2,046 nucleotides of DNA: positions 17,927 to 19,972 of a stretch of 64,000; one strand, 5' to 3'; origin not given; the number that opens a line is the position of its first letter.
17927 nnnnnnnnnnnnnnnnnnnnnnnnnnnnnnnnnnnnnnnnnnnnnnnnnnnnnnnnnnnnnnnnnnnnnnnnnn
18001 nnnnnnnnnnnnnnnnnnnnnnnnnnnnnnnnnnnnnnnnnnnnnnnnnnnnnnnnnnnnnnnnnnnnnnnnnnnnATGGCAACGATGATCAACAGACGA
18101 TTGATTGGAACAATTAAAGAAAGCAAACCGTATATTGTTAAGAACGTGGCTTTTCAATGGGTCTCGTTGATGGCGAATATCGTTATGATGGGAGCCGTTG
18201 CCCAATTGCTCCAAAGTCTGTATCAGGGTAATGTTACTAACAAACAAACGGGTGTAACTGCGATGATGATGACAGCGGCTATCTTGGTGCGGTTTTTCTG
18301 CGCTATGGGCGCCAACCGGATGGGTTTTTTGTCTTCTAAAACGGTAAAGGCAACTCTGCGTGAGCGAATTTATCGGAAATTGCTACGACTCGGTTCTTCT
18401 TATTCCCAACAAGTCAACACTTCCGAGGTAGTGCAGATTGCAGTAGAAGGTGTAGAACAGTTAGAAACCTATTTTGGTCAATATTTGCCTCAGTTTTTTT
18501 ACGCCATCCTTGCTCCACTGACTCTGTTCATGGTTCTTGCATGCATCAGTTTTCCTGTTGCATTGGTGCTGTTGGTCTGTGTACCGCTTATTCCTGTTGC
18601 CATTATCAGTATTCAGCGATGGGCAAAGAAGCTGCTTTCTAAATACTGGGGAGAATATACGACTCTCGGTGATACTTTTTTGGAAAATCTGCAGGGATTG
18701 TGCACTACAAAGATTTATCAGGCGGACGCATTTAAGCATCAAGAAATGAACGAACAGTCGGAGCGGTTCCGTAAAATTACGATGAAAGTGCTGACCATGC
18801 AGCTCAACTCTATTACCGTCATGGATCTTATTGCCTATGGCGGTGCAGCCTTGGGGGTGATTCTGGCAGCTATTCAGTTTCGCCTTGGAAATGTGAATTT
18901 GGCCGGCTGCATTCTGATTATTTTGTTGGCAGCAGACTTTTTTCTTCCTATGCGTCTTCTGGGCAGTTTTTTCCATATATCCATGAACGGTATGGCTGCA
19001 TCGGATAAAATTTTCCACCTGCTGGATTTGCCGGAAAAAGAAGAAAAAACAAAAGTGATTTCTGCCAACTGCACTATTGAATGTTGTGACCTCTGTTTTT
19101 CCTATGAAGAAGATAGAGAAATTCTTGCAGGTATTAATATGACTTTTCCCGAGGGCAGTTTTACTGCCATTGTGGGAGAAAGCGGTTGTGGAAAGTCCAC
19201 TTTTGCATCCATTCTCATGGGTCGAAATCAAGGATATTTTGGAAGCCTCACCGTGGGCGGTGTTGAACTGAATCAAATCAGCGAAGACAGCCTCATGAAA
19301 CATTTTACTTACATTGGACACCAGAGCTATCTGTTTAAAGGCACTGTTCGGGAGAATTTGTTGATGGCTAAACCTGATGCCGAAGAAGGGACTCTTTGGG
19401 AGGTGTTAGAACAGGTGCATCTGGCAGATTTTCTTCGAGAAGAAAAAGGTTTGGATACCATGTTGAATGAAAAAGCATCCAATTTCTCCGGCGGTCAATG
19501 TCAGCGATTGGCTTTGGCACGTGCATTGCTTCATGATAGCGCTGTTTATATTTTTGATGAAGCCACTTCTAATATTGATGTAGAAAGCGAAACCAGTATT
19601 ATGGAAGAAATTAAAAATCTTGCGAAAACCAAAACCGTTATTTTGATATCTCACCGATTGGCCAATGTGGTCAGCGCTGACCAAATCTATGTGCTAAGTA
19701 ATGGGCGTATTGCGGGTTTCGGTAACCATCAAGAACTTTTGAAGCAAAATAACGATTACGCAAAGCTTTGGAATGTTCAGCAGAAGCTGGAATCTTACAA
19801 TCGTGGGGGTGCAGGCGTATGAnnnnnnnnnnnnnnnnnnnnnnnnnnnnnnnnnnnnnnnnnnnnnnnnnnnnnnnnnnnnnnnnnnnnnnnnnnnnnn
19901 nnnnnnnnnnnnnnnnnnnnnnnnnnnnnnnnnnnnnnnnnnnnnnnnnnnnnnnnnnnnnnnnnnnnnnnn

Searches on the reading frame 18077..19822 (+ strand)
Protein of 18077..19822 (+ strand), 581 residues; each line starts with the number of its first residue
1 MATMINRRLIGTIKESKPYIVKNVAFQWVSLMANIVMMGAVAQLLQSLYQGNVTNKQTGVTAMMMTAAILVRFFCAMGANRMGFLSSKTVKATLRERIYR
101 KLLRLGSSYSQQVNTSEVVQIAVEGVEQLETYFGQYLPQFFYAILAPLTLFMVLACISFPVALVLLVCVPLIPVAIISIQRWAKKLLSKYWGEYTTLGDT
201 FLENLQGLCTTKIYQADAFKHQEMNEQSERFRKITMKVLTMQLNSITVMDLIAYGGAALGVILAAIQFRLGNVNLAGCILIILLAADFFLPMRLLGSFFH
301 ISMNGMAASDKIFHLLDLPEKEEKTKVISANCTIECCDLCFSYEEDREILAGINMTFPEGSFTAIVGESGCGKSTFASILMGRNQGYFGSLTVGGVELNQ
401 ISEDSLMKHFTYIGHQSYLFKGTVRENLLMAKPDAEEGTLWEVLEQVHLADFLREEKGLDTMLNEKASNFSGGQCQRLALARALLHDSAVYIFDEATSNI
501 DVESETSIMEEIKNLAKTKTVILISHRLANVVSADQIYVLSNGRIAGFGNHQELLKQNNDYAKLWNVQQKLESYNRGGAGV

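Call 7: search_protein_families(library=pfam, proteins=[window:18077-19822:+])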
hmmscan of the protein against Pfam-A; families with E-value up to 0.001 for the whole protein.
window:18077-19822:+ (581 aa): 5 families
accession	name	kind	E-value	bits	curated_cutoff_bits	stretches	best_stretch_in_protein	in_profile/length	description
PF00005.33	ABC_tran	-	1.1e-27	97.8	25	1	351-498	2-137/137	ABC transporter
PF00664.28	ABC_membrane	-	4e-24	86.2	28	1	26-289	7-271/274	ABC transporter transmembrane region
PF02463.25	SMC_N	-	6.6e-07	29.4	40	1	359-540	23-211/220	RecF/RecN/SMC N terminal domain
PF13304.12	AAA_21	-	0.00034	21.2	27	0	465-526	233-298/304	AAA domain, putative AbiEii toxin, Type IV TA system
PF03193.22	RsgA_GTPase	-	0.00064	20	30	0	316-384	63-130/174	RsgA GTPase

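Call 9: search_protein_families(library=ncbifam, proteins=[window:18077-19822:+], max_evalue=0.00001)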
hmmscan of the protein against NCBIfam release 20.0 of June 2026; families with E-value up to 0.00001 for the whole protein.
window:18077-19822:+ (581 aa): 184 families (the best 25 are shown)
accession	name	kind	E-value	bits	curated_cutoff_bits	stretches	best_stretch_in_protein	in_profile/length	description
TIGR02857.1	CydD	equivalog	1.5e-118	397.1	435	1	18-540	3-529/529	thiol reductant ABC exporter subunit CydD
NF008379.0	PRK11174.1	equivalog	1.4e-108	364.1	684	1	14-569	18-585/588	heme ABC transporter permease/ATP-binding protein CydD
TIGR02203.1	MsbA_lipidA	equivalog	4.1e-83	279.8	602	1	7-569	3-570/572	lipid A export permease/ATP-binding protein MsbA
NF008381.0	PRK11176.1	equivalog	8.9e-72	242.3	867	1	7-568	14-579/582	lipid A ABC transporter ATP-binding protein/permease MsbA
NF008364.0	PRK11160.1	equivalog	6.8e-71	239.6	630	1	92-565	93-572/575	heme ABC transporter ATP-binding protein/permease CydC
NF045513.1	HepA_fam_ABC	equivalog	1.6e-68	231.6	725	1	55-568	92-609/610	heterocyst formation ABC transporter subunit HepA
TIGR02204.1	MsbA_rel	hypoth_equivalog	9.1e-68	229.3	780.4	1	25-568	21-575/576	ABC transporter, permease/ATP-binding protein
TIGR02868.1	CydC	equivalog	7.3e-67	226.2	329.05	1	92-528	86-530/530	thiol reductant ABC exporter subunit CydC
TIGR03375.1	type_I_sec_LssB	subfamily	6.9e-66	222.9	693.1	1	30-559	158-693/696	type I secretion system permease/ATPase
TIGR01846.1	type_I_sec_HlyB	subfamily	1.9e-63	214.8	725.55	1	61-569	181-693/694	type I secretion system permease/ATPase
TIGR00958.1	3a01208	subfamily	6.2e-63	213.2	874.6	1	7-564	150-710/711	antigen peptide transporter 2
NF010178.0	PRK13657.1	equivalog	4.9e-62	210.2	733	1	20-568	25-570/588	glucan ABC transporter ATP-binding protein/ permease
TIGR01193.1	bacteriocin_ABC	subfamily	6.8e-60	203.4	523.85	1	9-566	147-707/708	peptide cleavage/export ABC transporter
NF008056.1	PRK10790.1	equivalog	1.1e-58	199.2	746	1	62-572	65-579/584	SmdB family multidrug efflux ABC transporter permease/ATP-binding protein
NF052233.1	CphA_assoc_ABC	equivalog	1.6e-57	195.4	880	1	35-571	205-746/766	cyanophycin metabolism-associated ABC transporter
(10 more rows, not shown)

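Call 11: find_related_loci(query=window:18077-19822:+, collection=genome_contigs, flank=6000)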
Query window:18077-19822:+ (581 aa) in genome_contigs; peptide patterns used: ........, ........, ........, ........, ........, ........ (x = any residue, [..] = any of these).
194 stretches matched a pattern; 137 encode a relative of the query (tblastn E <= 1e-3); the best 80 are kept; 80 distinct loci.
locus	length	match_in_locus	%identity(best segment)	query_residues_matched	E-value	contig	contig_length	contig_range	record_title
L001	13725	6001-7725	75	4-578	0e+0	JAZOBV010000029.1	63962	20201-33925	MAG: Candidatus Pelethomonas sp. isolate T1900044757_TS20190223.MAGScoT_cleanbin_000063 SGB_2312_k141_828416, whole geno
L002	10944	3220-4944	75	4-578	0e+0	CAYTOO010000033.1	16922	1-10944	MAG TPA_asm: uncultured Oscillospiraceae bacterium isolate SRP315200_co2_96 genome assembly, contig: NODE_3506_length_16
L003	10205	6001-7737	74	1-579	0e+0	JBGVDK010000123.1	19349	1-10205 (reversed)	MAG: Faecousia sp. isolate fecal_MAG_439 fecal_MAG_439_contig_0123, whole genome shotgun sequence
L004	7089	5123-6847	73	4-578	0e+0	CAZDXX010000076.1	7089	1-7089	MAG TPA_asm: uncultured Oscillospiraceae bacterium isolate SRP315200_co1_944 genome assembly, contig: NODE_25456_length_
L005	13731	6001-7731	72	4-580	0e+0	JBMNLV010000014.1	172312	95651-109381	MAG: Christensenellales bacterium isolate SBF912LR0HQ0087 contig_60880, whole genome shotgun sequence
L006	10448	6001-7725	71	4-578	0e+0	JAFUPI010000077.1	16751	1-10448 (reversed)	MAG: Agathobacter sp. isolate RGIG4703 Roe_deer_Rectum.Co__c1915863, whole genome shotgun sequence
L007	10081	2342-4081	72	1-580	0e+0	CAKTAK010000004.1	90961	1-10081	MAG: uncultured Oscillospiraceae bacterium isolate REFINED_METABAT215_TOP10_CONTIGS_1500_ASSEMBLY_K77_MERGED__Hadza_MoBi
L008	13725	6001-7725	72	4-578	0e+0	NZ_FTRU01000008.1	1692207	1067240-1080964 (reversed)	Negativibacillus massiliensis strain Marseille-P3213T, whole genome shotgun sequence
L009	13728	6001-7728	72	4-578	0e+0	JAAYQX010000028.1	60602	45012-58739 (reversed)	MAG: Clostridiaceae bacterium isolate AS23ysBPME_119 111091_AS23, whole genome shotgun sequence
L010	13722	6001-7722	71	4-578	0e+0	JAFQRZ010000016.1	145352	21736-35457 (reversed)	MAG: Agathobacter sp. isolate RGIG2097 Goat_Colon-3__c206537, whole genome shotgun sequence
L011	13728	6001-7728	71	4-579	0e+0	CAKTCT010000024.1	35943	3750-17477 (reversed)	MAG: uncultured Oscillospiraceae bacterium isolate REFINED_METABAT215_TOP10_CONTIGS_1500_ASSEMBLY_K77_MERGED__Nepal_MoBi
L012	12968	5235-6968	71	4-581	0e+0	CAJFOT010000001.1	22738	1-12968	Candidatus Paralachnospira sangeri isolate Coassembly_mag_497 genome assembly, contig: MAGpy_11413_min2k_bin_497_fak87_2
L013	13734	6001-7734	67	4-581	0e+0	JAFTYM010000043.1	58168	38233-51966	MAG: Oscillospiraceae bacterium isolate RGIG4265 Roe_deer_Colon.Co__c2249949, whole genome shotgun sequence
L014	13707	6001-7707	75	4-574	0e+0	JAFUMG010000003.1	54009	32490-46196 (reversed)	MAG: Oscillospiraceae bacterium isolate RGIG4623 Roe_deer_Rectum-4__c103, whole genome shotgun sequence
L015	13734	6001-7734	67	1-578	0e+0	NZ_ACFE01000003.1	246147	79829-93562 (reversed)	Lancefieldella rimae ATCC 49626 contig00006, whole genome shotgun sequence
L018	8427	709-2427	67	4-575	0e+0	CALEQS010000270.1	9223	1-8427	MAG TPA_asm: uncultured Clostridia bacterium isolate SRR1747018_bin.29_CONCOCT_v1.1_MAG genome assembly, contig: ERZ8082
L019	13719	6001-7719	66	3-574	0e+0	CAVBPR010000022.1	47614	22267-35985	bacterium isolate G02643-L1_cleanbin_000026 genome assembly, contig: Spades_G02643-L1_contig_191, whole genome shotgun s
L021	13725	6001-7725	64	4-578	0e+0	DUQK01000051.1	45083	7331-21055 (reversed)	MAG TPA_asm: Christensenellaceae bacterium isolate AS08sgBPME_399 253367_AS08, whole genome shotgun sequence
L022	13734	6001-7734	69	1-578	0e+0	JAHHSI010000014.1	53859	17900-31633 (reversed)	MAG: Oscillospiraceae bacterium isolate MAG052 MAG052_14, whole genome shotgun sequence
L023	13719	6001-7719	65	4-576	0e+0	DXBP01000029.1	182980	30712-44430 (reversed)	MAG TPA_asm: Candidatus Gemmiger excrementigallinarum isolate ChiSxjej1B13-11774 ChiSxjej1B13M5__C153179_L182980_SAMN080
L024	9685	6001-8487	65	4-578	0e+0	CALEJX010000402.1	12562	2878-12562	MAG TPA_asm: uncultured Ruminococcus sp. isolate SRR1747018_bin.21_CONCOCT_v1.1_MAG genome assembly, contig: ERZ808240.4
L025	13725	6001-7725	68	2-576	0e+0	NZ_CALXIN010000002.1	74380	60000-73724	MAG: uncultured Negativibacillus sp. isolate BRZ_EP__bin23 BRZ_EP__NODE_759_length_74380_cov_5.086847, whole genome shot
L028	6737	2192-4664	64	4-573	0e+0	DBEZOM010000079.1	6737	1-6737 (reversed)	MAG TPA_asm: Ruminococcus sp. isolate MAG2685 k141_103515, whole genome shotgun sequence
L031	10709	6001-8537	62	4-577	0e+0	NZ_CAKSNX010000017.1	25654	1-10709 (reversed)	MAG: uncultured Ruminococcus sp. isolate REFINED_METABAT215_TOP10_CONTIGS_1500_ASSEMBLY_K77_MERGED__Hadza_MoBio_hadza-I-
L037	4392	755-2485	60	2-578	0e+0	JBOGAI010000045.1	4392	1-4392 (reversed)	MAG: Erysipelotrichaceae bacterium isolate WFFMC_MAG_452 k139_4371_flag=0_multi=3.5055_len=4392, whole genome shotgun se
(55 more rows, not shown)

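Call 12: search_solved_structures(query=window:18077-19822:+, max_evalue=1e-20)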
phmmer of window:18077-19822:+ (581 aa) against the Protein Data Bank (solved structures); distinct sequences matched with E-value up to 1e-20: 279 (the best 60 are shown).
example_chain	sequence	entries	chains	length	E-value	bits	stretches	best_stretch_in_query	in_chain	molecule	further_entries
4f4c_A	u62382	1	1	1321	1.6e-74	254.8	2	91-569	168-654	Multidrug resistance protein pgp-1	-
6qex_A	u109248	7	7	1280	2.7e-74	254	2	69-568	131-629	Multidrug resistance protein 1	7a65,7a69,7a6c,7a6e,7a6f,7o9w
8gmg_A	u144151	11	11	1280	3.2e-74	253.8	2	69-568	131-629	ATP-dependent translocase ABCB1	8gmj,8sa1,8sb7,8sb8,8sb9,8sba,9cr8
8y6h_A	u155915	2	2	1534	5.6e-74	253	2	69-568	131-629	ATP-dependent translocase ABCB1,mNeonGreen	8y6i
8sa0_A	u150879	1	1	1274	6.8e-74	252.7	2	69-568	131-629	ATP-dependent translocase ABCB1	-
6c0v_A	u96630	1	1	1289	1.4e-73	251.7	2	69-568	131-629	Multidrug resistance protein 1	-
7qkr_A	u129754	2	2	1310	1.1e-72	248.7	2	49-568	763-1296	Plasma membrane ATP-binding cassette transporter required for the export of a-factor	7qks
6ujw_A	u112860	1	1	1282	1.6e-71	244.9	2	66-568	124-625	ATP-dependent translocase ABCB1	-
7niu_A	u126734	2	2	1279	3.9e-71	243.6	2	93-569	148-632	Isoform 2 of Phosphatidylcholine translocator ABCB4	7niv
8zpx_B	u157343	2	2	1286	4.9e-71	243.3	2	109-570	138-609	ABC transporter B family member 1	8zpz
9juj_A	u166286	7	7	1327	5.6e-71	243.1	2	109-570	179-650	ABC transporter B family member 1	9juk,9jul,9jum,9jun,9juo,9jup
8ips_B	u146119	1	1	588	7e-71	242.8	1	33-564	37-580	ABC transporter, CydDC cysteine exporter (CydDC-E) family, permease/ATP-binding protein Cy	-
6ujr_A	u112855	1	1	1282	9e-71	242.4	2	66-568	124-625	ATP-dependent translocase ABCB1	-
6ujs_A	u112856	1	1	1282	9e-71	242.4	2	66-568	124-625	ATP-dependent translocase ABCB1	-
4m1m_A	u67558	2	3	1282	9.2e-71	242.4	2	66-568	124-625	Multidrug resistance protein 1A | ATP-dependent translocase ABCB1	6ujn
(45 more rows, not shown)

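Call 20: search_protein_families(library=pfam, proteins=[L005:1245-1868:-, L005:1690-2295:-, L005:2528-2917:-, L005:3138-3764:-, L005:3739-4356:-, L005:4535-5647:+, L005:2897-3346:+])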
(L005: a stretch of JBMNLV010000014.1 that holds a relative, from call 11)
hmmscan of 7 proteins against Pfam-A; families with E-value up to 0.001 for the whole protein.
L005:1245-1868:- (207 aa): 3 families
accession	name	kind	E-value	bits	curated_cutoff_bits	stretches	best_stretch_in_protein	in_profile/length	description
PF00258.30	Flavodoxin_1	-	8e-17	62.2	25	1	76-199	1-141/143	Flavodoxin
PF12641.12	Flavodoxin_3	-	0.00023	21.5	27.5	1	75-155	1-76/160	Flavodoxin domain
PF12682.12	Flavodoxin_4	-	0.00064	19.7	24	1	73-103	1-31/155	Flavodoxin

L005:1690-2295:- (201 aa): 1 family
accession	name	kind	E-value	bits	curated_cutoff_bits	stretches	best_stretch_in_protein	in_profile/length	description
PF12672.12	DUF3793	-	1.1e-46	159.2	25.1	1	24-197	2-166/167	Protein of unknown function (DUF3793)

L005:2528-2917:- (129 aa): 7 families
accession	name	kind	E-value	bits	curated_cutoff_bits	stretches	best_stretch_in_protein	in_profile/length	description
PF02742.21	Fe_dep_repr_C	-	8.4e-15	55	27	1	64-117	1-55/70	Iron dependent repressor, metal binding and dimerisation domain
PF01325.25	Fe_dep_repress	-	6.2e-11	42.8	26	1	5-60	4-59/60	Iron dependent repressor, N-terminal DNA binding domain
PF13545.12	HTH_Crp_2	-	3.4e-06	27.4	27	1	28-65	27-63/70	Crp-like helix-turn-helix domain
PF12802.13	MarR_2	-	2.2e-05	24.9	27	1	16-54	13-51/61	MarR family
PF13412.12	HTH_24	-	2.9e-05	24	21.9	1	13-54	7-48/48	Winged helix-turn-helix DNA-binding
PF13463.12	HTH_27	-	0.0002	22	22.2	1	26-67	21-68/68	Winged helix DNA-binding domain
PF24409.1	wHTH-PRTase_assc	-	0.00026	21.4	27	1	19-72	7-56/83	wHTH-PRTase associated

L005:3138-3764:- (208 aa): 14 families
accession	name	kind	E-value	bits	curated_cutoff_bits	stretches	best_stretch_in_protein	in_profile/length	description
PF08241.18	Methyltransf_11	-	1e-22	81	21.2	1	46-138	1-94/95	Methyltransferase domain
PF13649.12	Methyltransf_25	-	2.7e-21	76.5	27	1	45-135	1-97/97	Methyltransferase domain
PF13847.12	Methyltransf_31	-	7.3e-20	71.6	27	1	41-181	3-144/145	Methyltransferase domain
PF08242.18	Methyltransf_12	-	1.7e-13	51.5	30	1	46-137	1-98/98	Methyltransferase domain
PF13489.12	Methyltransf_23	-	8.9e-12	45.5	27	1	34-184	14-160/164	Methyltransferase domain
PF01209.24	Ubie_methyltran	-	1.1e-11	45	20.1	1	33-149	39-161/233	ubiE/COQ5 methyltransferase family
PF05219.18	DREV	-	1.5e-07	31.3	26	1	37-136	90-183/265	DREV methyltransferase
PF05175.20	MTS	-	1.8e-05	24.8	23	1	36-119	26-113/170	Methyltransferase small domain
PF06080.18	DUF938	-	2.3e-05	24.7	27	1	31-138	16-136/202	Protein of unknown function (DUF938)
PF05148.21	Methyltransf_8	-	8.7e-05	22.9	27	1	24-145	56-161/219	Hypothetical methyltransferase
PF06325.19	PrmA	-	0.00016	21.8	22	1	41-140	161-259/296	Ribosomal protein L11 methyltransferase (PrmA)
PF07021.18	MetW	-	0.00034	20.7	21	1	43-150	15-120/193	Methionine biosynthesis protein MetW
PF05401.17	NodS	-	0.00037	20.8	24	1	42-138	44-143/201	Nodulation protein S (NodS)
PF10294.15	Methyltransf_16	-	0.00065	19.9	21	0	39-82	44-88/174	Lysine methyltransferase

L005:3739-4356:- (205 aa): 6 families
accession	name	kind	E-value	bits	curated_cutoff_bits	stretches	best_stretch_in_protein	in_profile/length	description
PF13649.12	Methyltransf_25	-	6.8e-13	49.6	27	1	44-132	1-97/97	Methyltransferase domain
PF13489.12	Methyltransf_23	-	6.4e-12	45.9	27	1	32-137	14-117/164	Methyltransferase domain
PF08241.18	Methyltransf_11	-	1.2e-10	42.3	21.2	1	45-135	1-94/95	Methyltransferase domain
PF08242.18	Methyltransf_12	-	3.2e-10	41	30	1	45-133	1-97/98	Methyltransferase domain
PF13847.12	Methyltransf_31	-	5.3e-05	23.4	27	1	39-143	2-116/145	Methyltransferase domain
PF03848.20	TehB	-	0.00044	20.2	20.4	1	43-134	33-130/193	Tellurite resistance protein TehB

L005:4535-5647:+ (370 aa): 1 family
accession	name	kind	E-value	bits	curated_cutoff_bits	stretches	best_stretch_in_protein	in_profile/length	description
PF04205.19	FMN_bind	-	0.0005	21.1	22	0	51-147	5-77/77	FMN-binding domain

L005:2897-3346:+ (149 aa): 0 families

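Call 30: search_protein_families(library=pfam, proteins=[L001:9883-10668:+, L014:4764-5318:+, L014:3776-4339:-, L022:4691-5242:+, L022:3700-4245:-, L022:12173-12760:+, L021:12638-13627:+, L018:7322-8092:+, L031:914-1780:+, L009:5221-5850:+], max_evalue=0.001)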
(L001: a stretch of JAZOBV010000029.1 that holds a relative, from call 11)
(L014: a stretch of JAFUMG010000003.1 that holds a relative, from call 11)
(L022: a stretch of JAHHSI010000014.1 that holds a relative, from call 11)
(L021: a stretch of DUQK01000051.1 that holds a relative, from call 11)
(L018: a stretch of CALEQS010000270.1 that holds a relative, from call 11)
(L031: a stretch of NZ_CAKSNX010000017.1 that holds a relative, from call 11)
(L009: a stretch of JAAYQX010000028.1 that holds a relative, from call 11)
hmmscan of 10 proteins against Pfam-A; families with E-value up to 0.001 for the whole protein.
L001:9883-10668:+ (261 aa): 0 families

L014:4764-5318:+ (184 aa): 1 family
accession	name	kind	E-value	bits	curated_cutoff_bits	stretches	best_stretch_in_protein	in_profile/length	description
PF12672.12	DUF3793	-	3.9e-60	203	25.1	1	6-179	1-166/167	Protein of unknown function (DUF3793)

L014:3776-4339:- (187 aa): 1 family
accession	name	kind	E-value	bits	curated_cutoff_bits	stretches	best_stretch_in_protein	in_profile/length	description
PF01381.28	HTH_3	-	0.00017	22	23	1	31-76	4-48/55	Helix-turn-helix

L022:4691-5242:+ (183 aa): 1 family
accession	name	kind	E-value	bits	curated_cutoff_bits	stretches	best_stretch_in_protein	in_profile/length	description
PF12672.12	DUF3793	-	4.7e-58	196.3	25.1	1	6-180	1-167/167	Protein of unknown function (DUF3793)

L022:3700-4245:- (181 aa): 1 family
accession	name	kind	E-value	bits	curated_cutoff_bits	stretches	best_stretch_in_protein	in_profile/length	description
PF03965.22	Penicillinase_R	-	1.8e-25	90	22.6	1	66-178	3-115/115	Penicillinase repressor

L022:12173-12760:+ (195 aa): 1 family
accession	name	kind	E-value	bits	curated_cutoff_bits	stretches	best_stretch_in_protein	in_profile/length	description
PF09605.15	Trep_Strep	-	2.7e-43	148.6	28.7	1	8-190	2-185/185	Hypothetical bacterial integral membrane protein (Trep_Strep)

L021:12638-13627:+ (329 aa): 2 families
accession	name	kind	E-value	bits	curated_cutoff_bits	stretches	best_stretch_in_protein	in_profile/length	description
PF12833.13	HTH_18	-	1.8e-23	83.1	33.6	1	242-320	1-79/80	Helix-turn-helix domain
PF00165.29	HTH_AraC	-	8.5e-12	45.4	26.6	1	281-319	1-41/42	Bacterial regulatory helix-turn-helix proteins, AraC family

L018:7322-8092:+ (256 aa): 0 families

L031:914-1780:+ (288 aa): 1 family
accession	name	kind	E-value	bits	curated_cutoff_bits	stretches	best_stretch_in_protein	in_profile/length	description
PF12802.13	MarR_2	-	7.1e-06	26.5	27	1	9-57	7-54/61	MarR family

L009:5221-5850:+ (209 aa): 9 families
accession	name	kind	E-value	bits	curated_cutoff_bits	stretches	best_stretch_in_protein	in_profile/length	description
PF08241.18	Methyltransf_11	-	6.6e-22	78.4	21.2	1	48-142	1-95/95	Methyltransferase domain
PF13649.12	Methyltransf_25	-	6.9e-20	72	27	1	47-138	1-97/97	Methyltransferase domain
PF13847.12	Methyltransf_31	-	4.4e-17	62.6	27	1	43-146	3-113/145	Methyltransferase domain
PF01209.24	Ubie_methyltran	-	2.4e-16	60.2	20.1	1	10-142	12-151/233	ubiE/COQ5 methyltransferase family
PF08242.18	Methyltransf_12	-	1.1e-14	55.3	30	1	48-140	1-98/98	Methyltransferase domain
PF05401.17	NodS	-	1.5e-10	41.7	24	1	44-142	44-144/201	Nodulation protein S (NodS)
PF13489.12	Methyltransf_23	-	1.1e-07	32.1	27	1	42-151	21-125/164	Methyltransferase domain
PF05219.18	DREV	-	1.9e-06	27.6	26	1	45-145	96-189/265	DREV methyltransferase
PF00398.26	RrnaAD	-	0.00015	21.4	24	1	43-107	30-94/263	Ribosomal RNA adenine dimethylase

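Call 44: find_homologous_proteins(query=window:18077-19822:+, max_evalue=1e-50)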
Query window:18077-19822:+ (581 aa): 8000 proteins with E <= 1e-50 among 8000 candidates; the best 120 are listed.
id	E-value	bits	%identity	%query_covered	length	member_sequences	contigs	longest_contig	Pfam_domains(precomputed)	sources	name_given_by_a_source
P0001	0.0e+0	1283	100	99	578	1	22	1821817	PF00005.34,PF02463.26,PF00664.29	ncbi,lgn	-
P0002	0.0e+0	1274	99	100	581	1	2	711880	PF00005.34,PF02463.26,PF00664.29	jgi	jgi:ABC-type transport system involved in cytochrome bd biosynthesis fused ATPase/permease subunit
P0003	0.0e+0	1272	99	100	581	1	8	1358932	PF00005.34,PF02463.26,PF00664.29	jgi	jgi:ABC-type transport system involved in cytochrome bd biosynthesis fused ATPase/permease subunit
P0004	0.0e+0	1272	99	99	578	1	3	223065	PF00005.34,PF02463.26,PF00664.29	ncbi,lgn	-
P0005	0.0e+0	1268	99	99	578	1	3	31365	PF00005.34,PF02463.26,PF00664.29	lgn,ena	-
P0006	0.0e+0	1266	99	99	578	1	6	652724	PF00005.34,PF02463.26,PF00664.29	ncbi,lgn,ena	ncbi:MAG: ABC transporter ATP-binding protein/permease [Eubacteriales bacterium]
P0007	0.0e+0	1265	98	99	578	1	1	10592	PF00005.34,PF02463.26,PF00664.29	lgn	-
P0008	0.0e+0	1261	98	99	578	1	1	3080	PF00005.34,PF02463.26,PF00664.29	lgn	-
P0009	0.0e+0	1027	79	99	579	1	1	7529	PF00005.34,PF13401.13,PF02463.26,PF00664.29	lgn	-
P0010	0.0e+0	1015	-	-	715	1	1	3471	PF00005.34,PF13555.13,PF02463.26,PF13481.13,PF00664.29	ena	-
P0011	2.9e-293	992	77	99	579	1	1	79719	PF00005.34,PF02463.26,PF00664.29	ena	-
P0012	2.1e-292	989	76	99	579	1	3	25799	PF00005.34,PF02463.26,PF00664.29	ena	-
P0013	7.6e-292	987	76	99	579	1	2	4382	PF00005.34,PF02463.26,PF00664.29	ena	-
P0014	1.2e-291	986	76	99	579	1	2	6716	PF00005.34,PF02463.26,PF00664.29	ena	-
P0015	2.7e-291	985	77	99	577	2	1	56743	PF00005.34,PF02463.26,PF00664.29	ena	-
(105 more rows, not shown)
